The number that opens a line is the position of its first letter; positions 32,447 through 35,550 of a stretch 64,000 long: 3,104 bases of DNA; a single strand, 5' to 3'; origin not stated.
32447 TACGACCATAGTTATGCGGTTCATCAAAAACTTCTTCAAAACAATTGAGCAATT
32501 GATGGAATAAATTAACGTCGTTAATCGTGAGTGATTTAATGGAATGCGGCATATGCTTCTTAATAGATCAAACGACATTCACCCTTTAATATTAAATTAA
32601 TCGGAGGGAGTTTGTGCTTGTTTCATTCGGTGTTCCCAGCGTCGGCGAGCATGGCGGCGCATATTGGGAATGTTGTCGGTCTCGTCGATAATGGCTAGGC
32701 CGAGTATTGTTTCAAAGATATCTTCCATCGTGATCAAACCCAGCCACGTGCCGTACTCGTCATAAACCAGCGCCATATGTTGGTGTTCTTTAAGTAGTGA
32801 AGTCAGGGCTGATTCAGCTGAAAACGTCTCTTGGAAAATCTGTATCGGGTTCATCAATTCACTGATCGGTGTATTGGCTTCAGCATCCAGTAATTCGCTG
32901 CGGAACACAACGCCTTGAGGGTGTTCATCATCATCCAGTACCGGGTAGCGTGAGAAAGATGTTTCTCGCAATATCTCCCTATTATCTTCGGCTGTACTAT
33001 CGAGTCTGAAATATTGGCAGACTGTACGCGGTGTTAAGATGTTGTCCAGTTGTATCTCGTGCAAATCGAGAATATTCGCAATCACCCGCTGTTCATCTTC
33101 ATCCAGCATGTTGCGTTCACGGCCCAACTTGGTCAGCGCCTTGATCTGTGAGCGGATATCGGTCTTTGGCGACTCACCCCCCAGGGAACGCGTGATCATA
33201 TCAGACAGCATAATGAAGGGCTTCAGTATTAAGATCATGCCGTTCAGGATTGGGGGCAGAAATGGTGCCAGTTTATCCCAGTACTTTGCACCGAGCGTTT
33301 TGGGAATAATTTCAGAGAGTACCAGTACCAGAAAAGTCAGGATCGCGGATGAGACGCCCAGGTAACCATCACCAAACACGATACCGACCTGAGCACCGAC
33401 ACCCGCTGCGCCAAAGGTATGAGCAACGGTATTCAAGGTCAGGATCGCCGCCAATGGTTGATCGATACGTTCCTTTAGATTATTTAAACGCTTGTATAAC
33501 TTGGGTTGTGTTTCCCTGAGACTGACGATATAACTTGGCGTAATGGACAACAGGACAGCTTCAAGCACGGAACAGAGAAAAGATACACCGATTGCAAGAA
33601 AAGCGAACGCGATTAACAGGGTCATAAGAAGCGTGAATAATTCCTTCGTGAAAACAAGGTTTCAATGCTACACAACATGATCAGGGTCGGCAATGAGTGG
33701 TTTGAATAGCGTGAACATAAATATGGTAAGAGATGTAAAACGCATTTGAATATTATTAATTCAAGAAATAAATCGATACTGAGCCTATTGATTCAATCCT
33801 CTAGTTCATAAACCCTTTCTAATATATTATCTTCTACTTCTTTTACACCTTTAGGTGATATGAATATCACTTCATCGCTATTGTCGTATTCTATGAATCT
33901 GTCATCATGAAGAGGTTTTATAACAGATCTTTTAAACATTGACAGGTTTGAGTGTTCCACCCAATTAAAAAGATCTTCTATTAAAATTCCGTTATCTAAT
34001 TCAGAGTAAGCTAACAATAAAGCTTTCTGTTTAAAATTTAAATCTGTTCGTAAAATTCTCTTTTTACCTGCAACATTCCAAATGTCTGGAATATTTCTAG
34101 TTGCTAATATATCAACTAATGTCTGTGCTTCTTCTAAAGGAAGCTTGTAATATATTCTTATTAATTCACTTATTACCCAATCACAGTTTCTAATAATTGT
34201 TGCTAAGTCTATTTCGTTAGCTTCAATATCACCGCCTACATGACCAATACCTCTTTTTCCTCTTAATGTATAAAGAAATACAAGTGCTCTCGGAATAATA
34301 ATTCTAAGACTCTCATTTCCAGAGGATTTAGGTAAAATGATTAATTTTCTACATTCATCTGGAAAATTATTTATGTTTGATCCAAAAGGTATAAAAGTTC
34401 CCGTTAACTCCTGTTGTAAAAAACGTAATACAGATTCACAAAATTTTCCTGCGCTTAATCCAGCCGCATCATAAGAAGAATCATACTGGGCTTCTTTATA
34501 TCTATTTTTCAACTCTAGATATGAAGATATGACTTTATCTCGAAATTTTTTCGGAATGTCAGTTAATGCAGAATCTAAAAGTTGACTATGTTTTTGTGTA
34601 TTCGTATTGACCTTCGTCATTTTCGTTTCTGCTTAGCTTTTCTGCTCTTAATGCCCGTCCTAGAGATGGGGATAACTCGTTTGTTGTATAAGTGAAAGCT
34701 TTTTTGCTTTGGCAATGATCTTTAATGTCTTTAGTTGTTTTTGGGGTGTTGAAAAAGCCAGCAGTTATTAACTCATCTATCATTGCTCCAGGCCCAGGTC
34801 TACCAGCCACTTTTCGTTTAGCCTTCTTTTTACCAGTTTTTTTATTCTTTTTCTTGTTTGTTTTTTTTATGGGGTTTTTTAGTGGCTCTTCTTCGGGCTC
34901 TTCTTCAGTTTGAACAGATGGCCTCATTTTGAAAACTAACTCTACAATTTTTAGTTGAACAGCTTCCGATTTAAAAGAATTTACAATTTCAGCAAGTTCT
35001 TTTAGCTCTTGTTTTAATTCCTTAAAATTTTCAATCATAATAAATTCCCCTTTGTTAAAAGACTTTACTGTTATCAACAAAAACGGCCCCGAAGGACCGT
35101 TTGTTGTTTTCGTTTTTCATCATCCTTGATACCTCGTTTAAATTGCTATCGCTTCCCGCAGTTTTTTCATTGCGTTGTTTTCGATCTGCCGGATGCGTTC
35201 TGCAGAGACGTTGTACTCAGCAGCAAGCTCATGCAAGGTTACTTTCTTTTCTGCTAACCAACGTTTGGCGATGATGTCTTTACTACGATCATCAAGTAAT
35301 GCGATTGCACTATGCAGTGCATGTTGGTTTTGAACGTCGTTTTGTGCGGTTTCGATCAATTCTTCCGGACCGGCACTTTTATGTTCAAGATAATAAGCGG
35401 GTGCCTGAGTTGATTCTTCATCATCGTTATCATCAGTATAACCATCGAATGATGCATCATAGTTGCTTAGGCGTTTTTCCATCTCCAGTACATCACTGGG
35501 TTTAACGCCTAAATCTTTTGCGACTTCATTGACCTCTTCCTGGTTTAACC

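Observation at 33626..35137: Low-GC two-gene islet wedged behind the rpoH terminator: HEPN-like/winged-helix protein plus lysine-rich coiled-coil protein (candidate undescribed TA/abortive-infection-type module)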

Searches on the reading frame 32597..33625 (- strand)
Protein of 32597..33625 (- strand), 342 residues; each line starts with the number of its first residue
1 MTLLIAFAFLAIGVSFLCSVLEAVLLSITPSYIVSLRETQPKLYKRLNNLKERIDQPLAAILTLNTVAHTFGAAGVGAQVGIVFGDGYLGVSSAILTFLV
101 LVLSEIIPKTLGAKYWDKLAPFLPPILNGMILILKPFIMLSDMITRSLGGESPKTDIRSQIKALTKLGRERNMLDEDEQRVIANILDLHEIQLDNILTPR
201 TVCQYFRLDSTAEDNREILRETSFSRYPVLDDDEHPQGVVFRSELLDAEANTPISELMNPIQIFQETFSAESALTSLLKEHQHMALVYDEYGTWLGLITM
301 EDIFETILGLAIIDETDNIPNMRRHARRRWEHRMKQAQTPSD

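Call 43: find_homologous_proteins(query=window:32597-33625:-, max_evalue=1e-60)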
Query window:32597-33625:- (342 aa): 6092 proteins with E <= 1e-60 among 8000 candidates; the best 120 are listed.
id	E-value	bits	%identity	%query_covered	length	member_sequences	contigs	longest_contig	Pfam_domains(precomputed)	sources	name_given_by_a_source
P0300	2.4e-210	715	95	100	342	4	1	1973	PF01595.26,PF00571.34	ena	-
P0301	6.2e-198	675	90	100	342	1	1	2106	PF01595.26,PF00571.34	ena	-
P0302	3.2e-195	666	88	100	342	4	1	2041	PF01595.26,PF00571.34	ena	-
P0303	8.0e-195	664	88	100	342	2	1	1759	PF01595.26,PF00571.34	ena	-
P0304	1.1e-191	654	88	99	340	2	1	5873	PF01595.26,PF00571.34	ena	-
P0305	3.9e-190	649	86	100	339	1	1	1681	PF01595.26,PF00571.34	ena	-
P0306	1.0e-189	648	86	99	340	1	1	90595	PF01595.26,PF00571.34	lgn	-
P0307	1.9e-188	643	86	99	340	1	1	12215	PF01595.26,PF00571.34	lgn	-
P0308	2.1e-188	643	86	100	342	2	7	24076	PF01595.26,PF00571.34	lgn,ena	-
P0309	7.5e-188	641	86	98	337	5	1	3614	PF01595.26,PF00571.34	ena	-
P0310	9.7e-188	641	85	100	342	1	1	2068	PF01595.26,PF00571.34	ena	-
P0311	2.0e-187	640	86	99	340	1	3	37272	PF01595.26,PF00571.34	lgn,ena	-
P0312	3.3e-187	639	85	100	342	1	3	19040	PF01595.26,PF00571.34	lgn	-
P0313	4.4e-187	639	87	98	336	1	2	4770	PF01595.26,PF00571.34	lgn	-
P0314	3.0e-186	636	85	100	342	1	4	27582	PF01595.26,PF00571.34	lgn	-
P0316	1.2e-185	634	85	99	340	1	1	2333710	PF01595.26,PF00571.34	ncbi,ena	-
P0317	2.4e-185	633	85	100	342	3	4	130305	PF01595.26,PF00571.34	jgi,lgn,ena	jgi:CBS domain containing-hemolysin-like protein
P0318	1.2e-184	631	85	99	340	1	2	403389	PF01595.26,PF00571.34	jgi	jgi:magnesium and cobalt exporter, CNNM family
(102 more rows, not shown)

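Call 44: find_encoding_contigs(protein=P0316, flank=6000, max_places=1)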
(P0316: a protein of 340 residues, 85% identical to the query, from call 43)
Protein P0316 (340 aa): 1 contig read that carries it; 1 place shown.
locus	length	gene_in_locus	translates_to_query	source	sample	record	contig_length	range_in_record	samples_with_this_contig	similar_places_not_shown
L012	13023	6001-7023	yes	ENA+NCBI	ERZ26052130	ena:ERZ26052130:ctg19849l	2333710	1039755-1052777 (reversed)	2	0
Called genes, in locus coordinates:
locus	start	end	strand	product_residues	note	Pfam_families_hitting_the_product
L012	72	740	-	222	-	PF01370:Epimerase, PF05368:NmrA, PF01073:3Beta_HSD (weak), PF13460:NAD_binding_10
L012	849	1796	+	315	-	PF12852:Cupin_6, PF00165:HTH_AraC (faint), PF12833:HTH_18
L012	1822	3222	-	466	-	PF11376:DUF3179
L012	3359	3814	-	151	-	PF00190:Cupin_1 (weak), PF07883:Cupin_2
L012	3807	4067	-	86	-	-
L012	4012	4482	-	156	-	PF13577:SnoaL_4 (weak), PF14534:DUF4440, PF12680:SnoaL_2 (weak)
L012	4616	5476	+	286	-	PF13593:SBF_like, PF01758:SBF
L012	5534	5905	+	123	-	-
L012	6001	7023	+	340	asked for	PF01595:CNNM, PF00571:CBS (weak)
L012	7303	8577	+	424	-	-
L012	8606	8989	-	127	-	-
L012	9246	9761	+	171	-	-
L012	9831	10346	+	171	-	-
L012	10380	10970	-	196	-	PF03843:Slp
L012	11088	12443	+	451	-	-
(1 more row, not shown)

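Call 45: find_encoding_contigs(protein=P0318, flank=6000, max_places=1)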
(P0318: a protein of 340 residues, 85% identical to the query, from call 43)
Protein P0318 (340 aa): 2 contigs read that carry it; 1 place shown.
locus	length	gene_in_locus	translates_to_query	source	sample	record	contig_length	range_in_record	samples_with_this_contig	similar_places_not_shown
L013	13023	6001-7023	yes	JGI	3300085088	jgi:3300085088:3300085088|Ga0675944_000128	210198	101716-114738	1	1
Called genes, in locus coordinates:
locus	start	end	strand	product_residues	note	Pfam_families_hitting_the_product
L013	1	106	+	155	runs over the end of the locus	-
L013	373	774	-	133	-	PF13453:Zn_ribbon_TFIIB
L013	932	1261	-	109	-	PF13442:Cytochrome_CBB3, PF00034:Cytochrom_C (weak)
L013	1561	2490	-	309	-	PF05661:DUF808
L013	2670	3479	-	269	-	-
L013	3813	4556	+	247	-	PF13688:Reprolysin_5 (faint)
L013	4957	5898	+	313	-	PF00248:Aldo_ket_red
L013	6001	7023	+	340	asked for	PF01595:CNNM, PF00571:CBS (faint)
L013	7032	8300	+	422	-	PF13511:DUF4124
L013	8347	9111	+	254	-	PF03575:Peptidase_S51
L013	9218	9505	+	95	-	-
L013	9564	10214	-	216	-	PF10294:Methyltransf_16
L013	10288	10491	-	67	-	PF00313:CSD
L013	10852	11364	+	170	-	PF05638:T6SS_HCP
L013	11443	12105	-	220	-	PF13441:Gly-zipper_YMGG, PF05433:Rick_17kDa_Anti (weak), PF13488:Gly-zipper_Omp, PF00691:OmpA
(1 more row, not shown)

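Call 46: find_encoding_contigs(protein=P0306, flank=6000, max_places=1)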
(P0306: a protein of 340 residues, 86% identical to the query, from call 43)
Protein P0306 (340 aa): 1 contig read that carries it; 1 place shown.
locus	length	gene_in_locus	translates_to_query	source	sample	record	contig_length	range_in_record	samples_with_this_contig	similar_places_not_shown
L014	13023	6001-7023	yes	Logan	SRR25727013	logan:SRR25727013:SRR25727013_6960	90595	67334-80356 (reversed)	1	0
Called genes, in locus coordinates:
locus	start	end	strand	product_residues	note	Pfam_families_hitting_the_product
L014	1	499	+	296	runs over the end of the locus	PF02629:CoA_binding, PF00549:Ligase_CoA, PF13607:Succ_CoA_lig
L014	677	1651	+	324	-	PF00389:2-Hacid_dh, PF02826:2-Hacid_dh_C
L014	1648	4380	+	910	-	PF00311:PEPcase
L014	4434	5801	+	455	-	PF00266:Aminotran_5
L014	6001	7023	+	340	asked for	PF01595:CNNM, PF00571:CBS (faint)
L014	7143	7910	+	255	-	PF03746:LamB_YcsF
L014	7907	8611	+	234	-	PF02682:CT_C_D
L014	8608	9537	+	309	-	PF02626:CT_A_B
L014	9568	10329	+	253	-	PF03575:Peptidase_S51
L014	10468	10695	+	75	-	-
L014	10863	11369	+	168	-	-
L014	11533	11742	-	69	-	PF03459:TOBE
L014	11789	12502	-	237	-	PF04340:DUF484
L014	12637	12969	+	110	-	-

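Call 47: find_encoding_contigs(protein=P0317, flank=6000, max_places=1)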
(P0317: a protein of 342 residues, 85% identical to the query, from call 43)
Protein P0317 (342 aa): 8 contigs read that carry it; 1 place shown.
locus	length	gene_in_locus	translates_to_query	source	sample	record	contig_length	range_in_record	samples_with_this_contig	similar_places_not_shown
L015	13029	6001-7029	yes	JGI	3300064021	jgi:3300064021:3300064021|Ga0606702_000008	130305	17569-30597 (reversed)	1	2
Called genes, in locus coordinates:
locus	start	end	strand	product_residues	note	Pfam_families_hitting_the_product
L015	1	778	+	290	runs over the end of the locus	PF01145:Band_7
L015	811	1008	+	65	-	PF09838:DUF2065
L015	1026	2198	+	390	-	PF13393:tRNA-synt_His, PF27460:HisZ_C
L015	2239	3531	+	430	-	PF00709:Adenylsucc_synt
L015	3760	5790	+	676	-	PF00672:HAMP (weak), PF00015:MCPsignal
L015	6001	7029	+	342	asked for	PF01595:CNNM, PF00571:CBS (faint)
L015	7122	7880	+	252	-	PF03746:LamB_YcsF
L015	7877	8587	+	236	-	PF02682:CT_C_D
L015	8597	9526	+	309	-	PF02626:CT_A_B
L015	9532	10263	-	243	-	PF01381:HTH_3 (weak), PF13443:HTH_26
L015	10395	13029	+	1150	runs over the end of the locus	PF05977:MFS_3 (weak), PF07690:MFS_1, PF01553:Acyltransferase, PF00501:AMP-binding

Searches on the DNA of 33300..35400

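Call 78: search_rna_families(source=window, start=33300, end=35400, threshold=evalue, max_evalue=1)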
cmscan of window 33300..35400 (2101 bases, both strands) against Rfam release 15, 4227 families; matches with E-value up to 1: 1.
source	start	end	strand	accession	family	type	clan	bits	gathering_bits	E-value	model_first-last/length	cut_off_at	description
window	34603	34657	-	RF02851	Ysr283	Gene; antisense;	-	13.6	58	0.68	7-62/253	no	Yersinia sRNA 283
